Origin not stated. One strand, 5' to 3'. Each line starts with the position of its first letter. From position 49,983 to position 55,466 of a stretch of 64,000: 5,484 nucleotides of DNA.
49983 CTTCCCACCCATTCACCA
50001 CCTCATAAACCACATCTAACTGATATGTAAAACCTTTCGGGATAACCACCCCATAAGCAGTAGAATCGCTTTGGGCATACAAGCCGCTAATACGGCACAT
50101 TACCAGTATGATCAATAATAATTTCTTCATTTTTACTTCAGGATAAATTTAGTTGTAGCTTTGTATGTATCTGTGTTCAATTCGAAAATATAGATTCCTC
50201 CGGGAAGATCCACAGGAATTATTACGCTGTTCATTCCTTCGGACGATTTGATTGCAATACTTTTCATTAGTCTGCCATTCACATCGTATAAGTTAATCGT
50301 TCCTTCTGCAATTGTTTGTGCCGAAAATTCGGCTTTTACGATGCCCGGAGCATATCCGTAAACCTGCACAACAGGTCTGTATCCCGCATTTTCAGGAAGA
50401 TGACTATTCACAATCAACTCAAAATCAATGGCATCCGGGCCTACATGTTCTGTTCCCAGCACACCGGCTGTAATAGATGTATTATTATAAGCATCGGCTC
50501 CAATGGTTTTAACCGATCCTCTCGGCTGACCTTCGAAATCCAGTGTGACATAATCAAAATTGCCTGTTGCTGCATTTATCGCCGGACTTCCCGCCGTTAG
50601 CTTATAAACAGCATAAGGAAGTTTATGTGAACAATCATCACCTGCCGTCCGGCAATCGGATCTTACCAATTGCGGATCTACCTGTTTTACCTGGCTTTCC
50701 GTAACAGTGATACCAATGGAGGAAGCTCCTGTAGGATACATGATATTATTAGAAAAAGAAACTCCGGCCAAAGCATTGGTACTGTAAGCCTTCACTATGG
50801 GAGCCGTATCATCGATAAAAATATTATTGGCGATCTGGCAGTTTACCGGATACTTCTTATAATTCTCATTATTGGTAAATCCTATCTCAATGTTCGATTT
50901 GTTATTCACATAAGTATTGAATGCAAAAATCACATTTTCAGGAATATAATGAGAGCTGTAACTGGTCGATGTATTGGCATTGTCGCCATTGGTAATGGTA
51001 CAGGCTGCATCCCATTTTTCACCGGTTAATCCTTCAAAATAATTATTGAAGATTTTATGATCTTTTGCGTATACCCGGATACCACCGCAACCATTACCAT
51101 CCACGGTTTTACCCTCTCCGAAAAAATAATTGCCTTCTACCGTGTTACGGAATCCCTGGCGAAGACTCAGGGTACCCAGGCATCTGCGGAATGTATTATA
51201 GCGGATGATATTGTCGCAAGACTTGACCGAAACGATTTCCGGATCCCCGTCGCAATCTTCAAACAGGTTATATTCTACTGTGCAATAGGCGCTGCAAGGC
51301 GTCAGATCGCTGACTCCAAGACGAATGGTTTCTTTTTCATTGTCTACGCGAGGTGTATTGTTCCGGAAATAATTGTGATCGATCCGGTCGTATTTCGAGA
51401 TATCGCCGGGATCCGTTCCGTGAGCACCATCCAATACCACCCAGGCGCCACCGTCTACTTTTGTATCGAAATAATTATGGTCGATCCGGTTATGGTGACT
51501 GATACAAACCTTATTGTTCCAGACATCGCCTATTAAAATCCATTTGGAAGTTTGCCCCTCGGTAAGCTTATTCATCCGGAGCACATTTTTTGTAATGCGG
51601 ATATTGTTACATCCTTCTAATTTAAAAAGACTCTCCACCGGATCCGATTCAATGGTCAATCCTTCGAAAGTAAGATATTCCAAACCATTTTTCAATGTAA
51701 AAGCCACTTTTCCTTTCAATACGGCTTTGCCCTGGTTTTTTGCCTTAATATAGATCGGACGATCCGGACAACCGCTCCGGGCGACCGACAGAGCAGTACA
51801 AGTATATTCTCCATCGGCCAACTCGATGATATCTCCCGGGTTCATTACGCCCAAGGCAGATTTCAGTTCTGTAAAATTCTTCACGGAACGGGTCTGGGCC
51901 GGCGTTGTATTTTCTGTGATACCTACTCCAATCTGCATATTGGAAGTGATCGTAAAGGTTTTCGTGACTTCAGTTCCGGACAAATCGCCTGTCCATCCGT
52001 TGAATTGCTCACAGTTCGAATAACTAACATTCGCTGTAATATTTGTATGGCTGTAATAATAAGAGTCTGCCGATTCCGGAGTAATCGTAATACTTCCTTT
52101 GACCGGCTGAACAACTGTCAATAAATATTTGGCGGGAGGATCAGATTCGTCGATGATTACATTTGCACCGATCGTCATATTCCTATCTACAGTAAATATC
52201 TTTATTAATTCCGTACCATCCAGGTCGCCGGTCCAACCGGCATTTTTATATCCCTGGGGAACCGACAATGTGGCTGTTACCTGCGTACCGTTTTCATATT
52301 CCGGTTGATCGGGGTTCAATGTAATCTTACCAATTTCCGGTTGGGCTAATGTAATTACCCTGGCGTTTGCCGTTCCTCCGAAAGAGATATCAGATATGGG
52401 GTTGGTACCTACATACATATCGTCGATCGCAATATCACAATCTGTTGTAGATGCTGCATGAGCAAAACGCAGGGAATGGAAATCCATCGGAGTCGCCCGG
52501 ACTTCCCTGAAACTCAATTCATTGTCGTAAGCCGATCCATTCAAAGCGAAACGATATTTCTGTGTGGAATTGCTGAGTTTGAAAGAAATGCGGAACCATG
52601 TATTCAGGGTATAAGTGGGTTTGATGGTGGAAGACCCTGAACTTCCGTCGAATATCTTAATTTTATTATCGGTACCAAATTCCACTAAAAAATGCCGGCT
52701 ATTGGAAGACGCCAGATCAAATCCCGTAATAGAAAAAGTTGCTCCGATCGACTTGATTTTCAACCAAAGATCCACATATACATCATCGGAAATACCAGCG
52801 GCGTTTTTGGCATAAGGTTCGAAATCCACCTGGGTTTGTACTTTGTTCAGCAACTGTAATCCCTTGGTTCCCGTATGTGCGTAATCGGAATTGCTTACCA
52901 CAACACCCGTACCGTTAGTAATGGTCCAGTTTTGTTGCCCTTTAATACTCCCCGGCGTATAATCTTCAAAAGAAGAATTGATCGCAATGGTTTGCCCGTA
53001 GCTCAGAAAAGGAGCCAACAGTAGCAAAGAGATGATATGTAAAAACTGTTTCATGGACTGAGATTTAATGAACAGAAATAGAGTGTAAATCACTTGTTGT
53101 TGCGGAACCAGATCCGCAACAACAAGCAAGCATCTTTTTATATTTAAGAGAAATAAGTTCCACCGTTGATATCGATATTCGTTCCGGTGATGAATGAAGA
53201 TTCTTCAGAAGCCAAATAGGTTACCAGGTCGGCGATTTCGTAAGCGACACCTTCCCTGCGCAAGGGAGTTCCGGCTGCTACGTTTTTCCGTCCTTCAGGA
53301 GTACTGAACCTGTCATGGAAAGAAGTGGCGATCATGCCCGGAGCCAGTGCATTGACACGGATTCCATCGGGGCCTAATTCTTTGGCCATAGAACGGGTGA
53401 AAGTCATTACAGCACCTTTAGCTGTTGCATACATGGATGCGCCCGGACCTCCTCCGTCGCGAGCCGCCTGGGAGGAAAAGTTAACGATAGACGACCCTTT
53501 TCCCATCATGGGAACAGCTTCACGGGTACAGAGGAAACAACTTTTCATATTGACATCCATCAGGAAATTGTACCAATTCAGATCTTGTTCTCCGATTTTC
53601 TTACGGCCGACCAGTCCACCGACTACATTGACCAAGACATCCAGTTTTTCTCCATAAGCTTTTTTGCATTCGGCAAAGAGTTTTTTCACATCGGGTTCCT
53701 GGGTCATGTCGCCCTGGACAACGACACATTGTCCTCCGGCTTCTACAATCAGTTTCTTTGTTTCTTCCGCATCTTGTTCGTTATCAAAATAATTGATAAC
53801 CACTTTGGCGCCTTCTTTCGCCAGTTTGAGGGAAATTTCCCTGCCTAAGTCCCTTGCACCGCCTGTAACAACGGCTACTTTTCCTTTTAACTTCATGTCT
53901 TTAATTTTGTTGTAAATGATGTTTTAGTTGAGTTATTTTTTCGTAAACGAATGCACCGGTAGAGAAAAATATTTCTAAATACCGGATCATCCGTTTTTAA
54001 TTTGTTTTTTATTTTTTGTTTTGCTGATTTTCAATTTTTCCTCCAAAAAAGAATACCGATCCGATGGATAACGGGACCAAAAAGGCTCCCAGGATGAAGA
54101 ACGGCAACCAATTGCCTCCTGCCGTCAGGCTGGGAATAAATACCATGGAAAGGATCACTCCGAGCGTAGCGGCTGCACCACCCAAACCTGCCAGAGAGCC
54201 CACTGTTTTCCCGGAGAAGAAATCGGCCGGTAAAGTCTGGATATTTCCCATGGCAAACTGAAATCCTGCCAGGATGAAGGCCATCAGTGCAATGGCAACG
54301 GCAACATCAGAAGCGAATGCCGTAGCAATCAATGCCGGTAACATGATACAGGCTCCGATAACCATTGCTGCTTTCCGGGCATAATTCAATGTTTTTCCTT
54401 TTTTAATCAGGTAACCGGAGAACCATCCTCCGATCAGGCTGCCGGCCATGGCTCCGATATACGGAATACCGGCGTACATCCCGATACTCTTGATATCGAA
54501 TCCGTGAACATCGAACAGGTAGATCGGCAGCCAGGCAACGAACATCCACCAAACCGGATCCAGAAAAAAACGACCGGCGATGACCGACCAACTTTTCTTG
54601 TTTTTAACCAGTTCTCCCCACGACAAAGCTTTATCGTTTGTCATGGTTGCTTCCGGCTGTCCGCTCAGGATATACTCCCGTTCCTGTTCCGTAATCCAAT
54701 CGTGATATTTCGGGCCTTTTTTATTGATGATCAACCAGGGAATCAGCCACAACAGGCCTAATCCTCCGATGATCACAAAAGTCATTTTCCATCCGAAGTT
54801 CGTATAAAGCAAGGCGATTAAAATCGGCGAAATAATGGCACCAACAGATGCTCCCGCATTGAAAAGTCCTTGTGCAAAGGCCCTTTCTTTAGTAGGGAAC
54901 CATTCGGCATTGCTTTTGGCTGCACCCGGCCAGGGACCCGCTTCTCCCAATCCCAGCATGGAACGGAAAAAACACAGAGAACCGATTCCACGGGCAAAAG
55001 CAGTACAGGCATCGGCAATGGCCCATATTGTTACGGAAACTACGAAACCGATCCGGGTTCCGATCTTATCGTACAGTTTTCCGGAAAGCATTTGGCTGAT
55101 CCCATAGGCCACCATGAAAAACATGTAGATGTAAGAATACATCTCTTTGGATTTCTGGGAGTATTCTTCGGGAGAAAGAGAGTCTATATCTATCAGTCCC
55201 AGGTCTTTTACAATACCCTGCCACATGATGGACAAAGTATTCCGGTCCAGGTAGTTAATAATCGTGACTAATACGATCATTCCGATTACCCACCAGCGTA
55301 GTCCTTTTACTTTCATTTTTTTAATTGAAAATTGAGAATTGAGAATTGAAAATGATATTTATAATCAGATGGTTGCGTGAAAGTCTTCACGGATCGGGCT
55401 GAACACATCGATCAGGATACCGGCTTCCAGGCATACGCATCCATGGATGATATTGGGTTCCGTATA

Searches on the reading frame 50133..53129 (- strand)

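Call 3: search_protein_families(library=pfam, proteins=[window:50133-53129:-], max_evalue=0.01)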
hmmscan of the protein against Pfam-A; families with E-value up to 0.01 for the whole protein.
window:50133-53129:- (998 aa): 3 families
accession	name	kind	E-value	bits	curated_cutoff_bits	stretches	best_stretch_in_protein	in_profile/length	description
PF14592.12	Chondroitinas_B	-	3.1e-55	188.3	24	1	416-803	1-386/426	Chondroitinase B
PF18998.6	Flg_new_2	-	0.00025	21.4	23.6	1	260-323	4-68/73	Divergent InlB B-repeat domain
PF18962.6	Por_Secre_tail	-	0.00028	21.6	27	1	936-996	15-74/75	Secretion system C-terminal sorting domain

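Call 4: search_protein_families(library=ncbifam, proteins=[window:50133-53129:-], max_evalue=0.01)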
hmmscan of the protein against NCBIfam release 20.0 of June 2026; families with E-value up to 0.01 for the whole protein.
window:50133-53129:- (998 aa): 3 families
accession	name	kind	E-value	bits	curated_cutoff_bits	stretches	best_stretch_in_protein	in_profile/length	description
TIGR04183.1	Por_Secre_tail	domain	7.6e-08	32.2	23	1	938-998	16-72/72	T9SS type A sorting domain-containing protein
TIGR02543.1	List_Bact_rpt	repeat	0.00041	20.6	20.95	1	375-397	7-29/44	TIGR02543 family repeat protein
NF041518.1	choice_anch_Q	domain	0.001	19.3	25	1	841-875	16-49/58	choice-of-anchor Q domain-containing protein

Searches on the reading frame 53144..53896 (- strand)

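Call 3: search_protein_families(library=pfam, proteins=[window:53144-53896:-], max_evalue=0.01)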
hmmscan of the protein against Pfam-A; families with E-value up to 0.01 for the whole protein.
window:53144-53896:- (250 aa): 5 families
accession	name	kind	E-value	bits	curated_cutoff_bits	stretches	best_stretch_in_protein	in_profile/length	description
PF13561.12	adh_short_C2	-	1.1e-59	202.4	27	1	14-246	3-234/236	Enoyl-(Acyl carrier protein) reductase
PF00106.31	adh_short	-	2e-47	161.7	26.6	1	6-196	1-189/195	short chain dehydrogenase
PF23441.1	SDR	-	3.7e-08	33.5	27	1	59-197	69-202/258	SDR-like rossmann domain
PF08659.16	KR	-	1.6e-06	28.6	22.6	1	9-167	4-160/180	KR domain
PF01370.27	Epimerase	-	0.0078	16.1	20.9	0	9-76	2-62/240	NAD dependent epimerase/dehydratase family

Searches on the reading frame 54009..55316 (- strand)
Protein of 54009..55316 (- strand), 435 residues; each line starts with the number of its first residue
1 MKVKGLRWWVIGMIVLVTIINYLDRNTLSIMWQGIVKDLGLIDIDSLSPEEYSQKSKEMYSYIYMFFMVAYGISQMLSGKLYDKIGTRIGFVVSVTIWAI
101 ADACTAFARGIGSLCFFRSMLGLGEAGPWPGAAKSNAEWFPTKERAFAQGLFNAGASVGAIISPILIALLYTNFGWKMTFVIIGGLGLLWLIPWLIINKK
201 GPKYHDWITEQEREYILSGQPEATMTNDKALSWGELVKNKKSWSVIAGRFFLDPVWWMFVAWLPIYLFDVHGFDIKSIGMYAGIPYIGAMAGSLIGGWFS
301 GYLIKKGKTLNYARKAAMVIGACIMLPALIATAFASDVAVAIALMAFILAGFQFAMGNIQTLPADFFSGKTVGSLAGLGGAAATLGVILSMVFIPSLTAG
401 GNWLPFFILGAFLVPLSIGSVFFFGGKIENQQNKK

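Call 3: search_protein_families(library=pfam, proteins=[window:54009-55316:-], max_evalue=0.01)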
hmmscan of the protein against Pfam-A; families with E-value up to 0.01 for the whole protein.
window:54009-55316:- (435 aa): 3 families
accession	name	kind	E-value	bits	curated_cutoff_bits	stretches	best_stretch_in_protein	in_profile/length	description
PF07690.21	MFS_1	-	1.5e-51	175.8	33.4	2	15-352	2-306/347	Major Facilitator Superfamily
PF00083.30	Sugar_tr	-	7.2e-07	28.9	22.3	1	56-424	44-436/452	Sugar (and other) transporter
PF03092.22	BT1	-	5.5e-06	25.8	22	1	52-102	118-168/432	BT1 family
